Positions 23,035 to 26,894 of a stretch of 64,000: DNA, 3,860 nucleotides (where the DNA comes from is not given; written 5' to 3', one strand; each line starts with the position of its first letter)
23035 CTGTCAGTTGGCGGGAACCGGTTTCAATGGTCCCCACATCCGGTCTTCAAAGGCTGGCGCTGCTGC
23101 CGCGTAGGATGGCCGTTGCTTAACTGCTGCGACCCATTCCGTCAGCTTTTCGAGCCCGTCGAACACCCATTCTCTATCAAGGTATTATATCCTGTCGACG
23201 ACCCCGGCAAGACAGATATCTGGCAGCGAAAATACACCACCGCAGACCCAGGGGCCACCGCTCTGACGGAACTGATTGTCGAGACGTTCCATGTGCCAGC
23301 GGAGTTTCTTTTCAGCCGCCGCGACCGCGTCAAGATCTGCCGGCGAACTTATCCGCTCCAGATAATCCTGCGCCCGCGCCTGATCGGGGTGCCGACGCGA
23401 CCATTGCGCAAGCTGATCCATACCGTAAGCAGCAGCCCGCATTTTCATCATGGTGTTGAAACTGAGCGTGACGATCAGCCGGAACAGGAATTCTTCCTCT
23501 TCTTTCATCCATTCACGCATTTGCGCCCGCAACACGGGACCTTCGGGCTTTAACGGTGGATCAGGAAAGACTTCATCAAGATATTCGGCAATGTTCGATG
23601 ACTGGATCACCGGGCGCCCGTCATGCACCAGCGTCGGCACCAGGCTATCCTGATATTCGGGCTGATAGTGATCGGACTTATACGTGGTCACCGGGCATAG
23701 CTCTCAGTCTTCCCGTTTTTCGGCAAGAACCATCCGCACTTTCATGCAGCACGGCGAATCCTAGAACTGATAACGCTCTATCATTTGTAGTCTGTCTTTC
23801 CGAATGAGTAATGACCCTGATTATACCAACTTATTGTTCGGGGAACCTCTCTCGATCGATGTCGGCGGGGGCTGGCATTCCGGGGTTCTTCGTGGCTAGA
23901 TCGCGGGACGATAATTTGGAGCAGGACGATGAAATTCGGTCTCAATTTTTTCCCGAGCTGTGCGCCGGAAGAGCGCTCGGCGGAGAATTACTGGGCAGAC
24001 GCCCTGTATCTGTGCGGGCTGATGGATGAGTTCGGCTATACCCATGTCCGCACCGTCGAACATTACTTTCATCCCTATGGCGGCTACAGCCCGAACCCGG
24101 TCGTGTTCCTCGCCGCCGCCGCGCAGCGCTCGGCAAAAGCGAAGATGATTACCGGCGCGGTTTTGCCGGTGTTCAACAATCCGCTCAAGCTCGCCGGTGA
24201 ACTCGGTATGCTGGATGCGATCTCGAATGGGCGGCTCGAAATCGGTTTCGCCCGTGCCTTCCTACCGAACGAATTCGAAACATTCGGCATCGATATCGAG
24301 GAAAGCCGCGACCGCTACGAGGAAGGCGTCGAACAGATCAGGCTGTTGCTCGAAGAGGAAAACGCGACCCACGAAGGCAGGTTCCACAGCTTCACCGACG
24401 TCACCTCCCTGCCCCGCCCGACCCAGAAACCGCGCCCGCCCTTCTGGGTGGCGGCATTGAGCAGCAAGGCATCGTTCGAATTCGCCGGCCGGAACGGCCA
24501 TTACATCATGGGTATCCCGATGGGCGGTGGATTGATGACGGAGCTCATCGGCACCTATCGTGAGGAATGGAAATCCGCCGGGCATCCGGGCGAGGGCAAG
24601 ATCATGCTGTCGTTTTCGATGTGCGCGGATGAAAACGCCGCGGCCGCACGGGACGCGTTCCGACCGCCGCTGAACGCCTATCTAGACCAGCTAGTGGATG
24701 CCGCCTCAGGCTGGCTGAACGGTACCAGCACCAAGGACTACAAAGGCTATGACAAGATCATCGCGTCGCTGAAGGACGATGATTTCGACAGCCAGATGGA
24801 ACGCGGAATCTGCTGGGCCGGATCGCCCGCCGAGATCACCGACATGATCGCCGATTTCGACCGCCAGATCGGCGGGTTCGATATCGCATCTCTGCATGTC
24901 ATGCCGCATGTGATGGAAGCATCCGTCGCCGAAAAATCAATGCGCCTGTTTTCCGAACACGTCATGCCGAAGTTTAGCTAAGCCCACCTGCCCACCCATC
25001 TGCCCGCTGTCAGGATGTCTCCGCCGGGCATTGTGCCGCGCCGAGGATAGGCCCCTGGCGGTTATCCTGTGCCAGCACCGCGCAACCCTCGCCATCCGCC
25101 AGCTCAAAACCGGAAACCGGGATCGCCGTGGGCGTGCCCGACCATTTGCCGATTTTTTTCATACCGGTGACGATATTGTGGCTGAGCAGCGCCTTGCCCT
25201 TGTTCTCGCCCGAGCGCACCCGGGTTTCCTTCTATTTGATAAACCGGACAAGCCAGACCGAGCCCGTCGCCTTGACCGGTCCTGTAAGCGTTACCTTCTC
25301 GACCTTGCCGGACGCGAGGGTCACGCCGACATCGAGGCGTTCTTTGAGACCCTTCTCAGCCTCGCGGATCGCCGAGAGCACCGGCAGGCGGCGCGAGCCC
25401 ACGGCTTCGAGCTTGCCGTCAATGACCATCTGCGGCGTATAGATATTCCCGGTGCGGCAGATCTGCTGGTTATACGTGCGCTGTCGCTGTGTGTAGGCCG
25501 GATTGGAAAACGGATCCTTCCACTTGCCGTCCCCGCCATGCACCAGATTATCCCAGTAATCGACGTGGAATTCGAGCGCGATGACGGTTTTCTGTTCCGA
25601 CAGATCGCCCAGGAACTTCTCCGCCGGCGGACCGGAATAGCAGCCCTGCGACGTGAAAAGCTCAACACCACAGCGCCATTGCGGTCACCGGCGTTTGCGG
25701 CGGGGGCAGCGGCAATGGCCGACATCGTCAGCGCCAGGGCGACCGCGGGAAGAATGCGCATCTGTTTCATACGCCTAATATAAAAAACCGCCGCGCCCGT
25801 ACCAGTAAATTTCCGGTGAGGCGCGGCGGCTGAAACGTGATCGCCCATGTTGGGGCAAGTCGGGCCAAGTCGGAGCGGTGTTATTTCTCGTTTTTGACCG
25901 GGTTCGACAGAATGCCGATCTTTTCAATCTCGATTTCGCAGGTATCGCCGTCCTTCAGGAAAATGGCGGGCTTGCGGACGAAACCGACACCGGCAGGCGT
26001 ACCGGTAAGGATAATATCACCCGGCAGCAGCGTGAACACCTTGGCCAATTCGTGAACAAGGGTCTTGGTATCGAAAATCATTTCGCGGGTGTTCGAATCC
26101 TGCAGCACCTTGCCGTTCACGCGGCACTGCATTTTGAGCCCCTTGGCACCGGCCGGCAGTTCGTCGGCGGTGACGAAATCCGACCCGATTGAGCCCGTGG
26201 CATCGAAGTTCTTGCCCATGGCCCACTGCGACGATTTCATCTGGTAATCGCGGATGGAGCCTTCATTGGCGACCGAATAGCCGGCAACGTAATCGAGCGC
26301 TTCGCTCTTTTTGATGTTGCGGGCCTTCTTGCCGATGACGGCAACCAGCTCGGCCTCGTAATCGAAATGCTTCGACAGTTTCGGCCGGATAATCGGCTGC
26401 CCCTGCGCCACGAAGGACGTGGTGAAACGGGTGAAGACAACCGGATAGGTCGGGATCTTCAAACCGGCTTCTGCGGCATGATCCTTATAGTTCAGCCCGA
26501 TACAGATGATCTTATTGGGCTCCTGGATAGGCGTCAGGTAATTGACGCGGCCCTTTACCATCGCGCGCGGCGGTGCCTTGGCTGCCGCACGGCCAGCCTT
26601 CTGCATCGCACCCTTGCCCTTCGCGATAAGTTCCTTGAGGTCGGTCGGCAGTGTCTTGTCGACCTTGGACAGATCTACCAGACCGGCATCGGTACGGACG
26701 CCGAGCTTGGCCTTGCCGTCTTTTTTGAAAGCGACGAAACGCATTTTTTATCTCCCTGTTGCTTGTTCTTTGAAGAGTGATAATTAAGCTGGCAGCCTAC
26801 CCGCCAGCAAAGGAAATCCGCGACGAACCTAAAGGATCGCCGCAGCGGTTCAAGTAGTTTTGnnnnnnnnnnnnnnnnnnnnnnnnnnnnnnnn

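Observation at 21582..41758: Candidate undescribed catabolic system: a twin-MarR island combining a diiron HDO, LLM monooxygenases, a PreA-like reductase and an ATP-dependent lactamase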

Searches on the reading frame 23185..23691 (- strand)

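Call 3: search_protein_families(library=pfam, proteins=[window:23185-23691:-], max_evalue=0.001)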
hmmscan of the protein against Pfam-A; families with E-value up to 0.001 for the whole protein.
window:23185-23691:- (168 aa): 3 families
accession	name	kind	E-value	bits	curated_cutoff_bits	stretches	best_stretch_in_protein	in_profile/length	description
PF13417.12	GST_N_3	-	2e-05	25.3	22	1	6-46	35-75/75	Glutathione S-transferase, N-terminal domain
PF13409.12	GST_N_2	-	4.3e-05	24.5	25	1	16-40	44-69/70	Glutathione S-transferase, N-terminal domain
PF13410.11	GST_C_2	-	6.4e-05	23.4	24.9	1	122-167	3-46/69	Glutathione S-transferase, C-terminal domain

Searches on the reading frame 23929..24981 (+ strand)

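Call 3: search_protein_families(library=pfam, proteins=[window:23929-24981:+], max_evalue=0.001)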
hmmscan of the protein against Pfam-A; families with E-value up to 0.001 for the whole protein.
window:23929-24981:+ (350 aa): 1 family
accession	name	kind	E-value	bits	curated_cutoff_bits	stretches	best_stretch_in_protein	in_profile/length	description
PF00296.26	Bac_luciferase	-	8.1e-52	177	27.9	1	1-311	1-308/314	Luciferase-like monooxygenase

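Call 8: search_protein_families(library=ncbifam, proteins=[window:23929-24981:+], max_evalue=0.00001)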
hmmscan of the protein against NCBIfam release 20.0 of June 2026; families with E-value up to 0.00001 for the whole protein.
window:23929-24981:+ (350 aa): 20 families
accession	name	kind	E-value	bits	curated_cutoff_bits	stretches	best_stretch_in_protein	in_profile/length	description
TIGR04020.1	seco_metab_LLM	subfamily_domain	3.3e-36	125.1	244.45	1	20-291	16-283/341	MupA/Atu3671 family FMN-dependent luciferase-like monooxygenase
TIGR03619.1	F420_Rv2161c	subfamily_domain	4.9e-29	101.6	166.9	1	33-229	8-217/247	TIGR03619 family F420-dependent LLM class oxidoreductase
TIGR03858.1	LLM_2I7G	subfamily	1.9e-21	76.4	462.25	1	29-348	32-335/337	Atu2307/SP_0267 family LLM class monooxygenase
TIGR03560.1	F420_Rv1855c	subfamily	4e-21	75.9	231.4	1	18-189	8-187/227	TIGR03560 family F420-dependent LLM class oxidoreductase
TIGR04027.1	LLM_KPN_01858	hypoth_equivalog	1.7e-18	66.7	412.9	1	33-150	30-147/326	putative FMN-dependent luciferase-like monooxygenase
TIGR03558.1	oxido_grp_1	subfamily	2.3e-18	66.5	166.95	1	14-343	11-324/325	MsnO8 family LLM class oxidoreductase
TIGR04036.1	LLM_CE1758_fam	subfamily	6.7e-17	61.3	479.1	1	32-247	37-255/355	CE1758 family FMN-dependent luciferase-like monooxygenase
NF052254.1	luciferase_Alph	exception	1.6e-16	60.5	600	1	1-347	1-348/354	luciferase subunit alpha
TIGR04021.1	LLM_DMSO2_sfnG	equivalog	9.8e-16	58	382.95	1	33-194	38-201/350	dimethylsulfone monooxygenase SfnG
TIGR03571.1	lucif_BA3436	subfamily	4.1e-15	55.8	303.9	1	56-245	68-257/304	TIGR03571 family LLM class oxidoreductase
TIGR03621.1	F420_MSMEG_2516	subfamily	1.2e-14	54.2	213.15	1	32-176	23-157/295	TIGR03621 family F420-dependent LLM class oxidoreductase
NF002619.0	PRK02271.1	equivalog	8.2e-11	41.8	276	1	25-247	16-229/329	5,10-methylenetetrahydromethanopterin reductase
TIGR03565.1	alk_sulf_monoox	equivalog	2.3e-09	36.8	518.2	1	49-189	47-187/346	FMNH2-dependent alkanesulfonate monooxygenase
NF001939.1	PRK00719.1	subfamily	1.3e-08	34.1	510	1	56-188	54-186/373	alkanesulfonate monooxygenase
TIGR03860.1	FMN_nitrolo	subfamily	1.7e-08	33.7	279.7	0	54-137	70-153/422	NtaA/DmoA family FMN-dependent monooxygenase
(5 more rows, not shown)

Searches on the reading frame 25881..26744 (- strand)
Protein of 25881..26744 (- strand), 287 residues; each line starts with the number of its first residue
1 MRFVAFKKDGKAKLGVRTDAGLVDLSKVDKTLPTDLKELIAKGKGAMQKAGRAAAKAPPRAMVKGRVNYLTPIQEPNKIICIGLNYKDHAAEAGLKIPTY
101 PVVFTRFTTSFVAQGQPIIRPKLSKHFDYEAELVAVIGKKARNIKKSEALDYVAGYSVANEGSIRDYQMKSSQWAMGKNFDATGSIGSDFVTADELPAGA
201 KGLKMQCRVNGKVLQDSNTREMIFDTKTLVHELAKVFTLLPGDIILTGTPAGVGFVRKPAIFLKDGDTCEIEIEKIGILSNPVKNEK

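Call 3: search_protein_families(library=pfam, proteins=[window:25881-26744:-], max_evalue=0.001)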
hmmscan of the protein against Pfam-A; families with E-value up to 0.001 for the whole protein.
window:25881-26744:- (287 aa): 1 family
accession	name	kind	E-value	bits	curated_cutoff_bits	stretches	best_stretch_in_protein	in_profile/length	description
PF01557.24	FAA_hydrolase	-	5.2e-69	232.6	23.9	1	78-283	1-213/214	Fumarylacetoacetate (FAA) hydrolase C-terminal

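Call 8: search_protein_families(library=ncbifam, proteins=[window:25881-26744:-], max_evalue=0.00001)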
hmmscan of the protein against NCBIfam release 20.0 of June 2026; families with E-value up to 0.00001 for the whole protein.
window:25881-26744:- (287 aa): 6 families
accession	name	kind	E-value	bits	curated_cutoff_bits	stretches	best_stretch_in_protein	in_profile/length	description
NF053535.1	DhyDRhmHlse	equivalog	6.6e-63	212.6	500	1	1-278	1-273/284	2,4-didehydro-3-deoxy-L-rhamnonate hydrolase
TIGR02303.1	HpaG-C-term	equivalog_domain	2.7e-53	181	276.4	1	56-286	23-245/245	4-hydroxyphenylacetate degradation bifunctional isomerase/decarboxylase, C-terminal subunit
NF011750.0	PRK15203.1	equivalog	9.8e-38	130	811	1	67-285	213-424/429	4-hydroxyphenylacetate degradation bifunctional isomerase/decarboxylase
NF009399.0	PRK12764.1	equivalog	3.4e-36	125.3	444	1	73-275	18-211/501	fumarylacetoacetate hydrolase family protein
NF007967.0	PRK10691.1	equivalog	3.4e-33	114.8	201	1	77-257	17-200/219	fumarylacetoacetate hydrolase family protein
TIGR02305.1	HpaG-N-term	equivalog_domain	5e-25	88.2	228.65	1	96-283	28-205/205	4-hydroxyphenylacetate degradation bifunctional isomerase/decarboxylase, N-terminal subunit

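Call 43: search_solved_structures(query=window:25881-26744:-, max_evalue=1e-10)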
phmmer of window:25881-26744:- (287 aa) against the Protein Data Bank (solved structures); distinct sequences matched with E-value up to 1e-10: 24.
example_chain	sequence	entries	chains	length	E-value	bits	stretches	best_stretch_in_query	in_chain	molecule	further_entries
8gsr_A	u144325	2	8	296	3.2e-48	167.8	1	40-280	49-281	L-2,4-diketo-3-deoxyrhamnonate hydrolase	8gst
1gtt_A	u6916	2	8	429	2.5e-47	164.9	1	77-286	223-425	4-HYDROXYPHENYLACETATE DEGRADATION BIFUNCTIONAL ISOMERASE/DECARBOXYLASE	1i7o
8sky_A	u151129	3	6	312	4.4e-45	157.5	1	30-283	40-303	Fumarylacetoacetate hydrolase family protein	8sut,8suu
6v77_A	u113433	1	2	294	3.3e-44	154.6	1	14-277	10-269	Putative HpcE protein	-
6iym_A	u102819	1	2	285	1.6e-43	152.4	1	1-285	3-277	5-oxopent-3-ene-1,2,5-tricarboxylate decarboxylase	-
6j57_A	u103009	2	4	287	3.7e-42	147.9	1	73-282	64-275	Predicted 2-keto-4-pentenoate hydratase/2-oxohepta-3-ene-1,7-dioic acid hydratase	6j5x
3qdf_A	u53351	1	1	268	5.5e-40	140.8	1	66-284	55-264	2-hydroxyhepta-2,4-diene-1,7-dioate isomerase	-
3rr6_A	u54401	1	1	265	1.6e-38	136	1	67-284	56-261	Putative uncharacterized protein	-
4pfz_A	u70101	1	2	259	1.1e-36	130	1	66-284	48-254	5-carboxymethyl-2-hydroxymuconate delta-isomerase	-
6fog_A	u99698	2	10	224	1.7e-34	122.9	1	78-258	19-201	Acylpyruvase FAHD1, mitochondrial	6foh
1saw_A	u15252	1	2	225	1.7e-34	122.8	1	78-258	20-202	hypothetical protein FLJ36880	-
1wzo_A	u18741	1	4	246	2.1e-33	119.2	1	67-286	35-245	HpcE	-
6sbi_A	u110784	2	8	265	1.3e-32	116.6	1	78-258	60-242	Acylpyruvase FAHD1, mitochondrial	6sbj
4dbf_A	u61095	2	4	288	3.6e-31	111.9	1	67-284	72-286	2-HYDROXYHEPTA-2,4-DIENE-1,7-DIOATE ISOMERASE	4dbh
3r6o_A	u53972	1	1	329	2.5e-29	105.9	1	71-287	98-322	2-hydroxyhepta-2,4-diene-1, 7-dioateisomerase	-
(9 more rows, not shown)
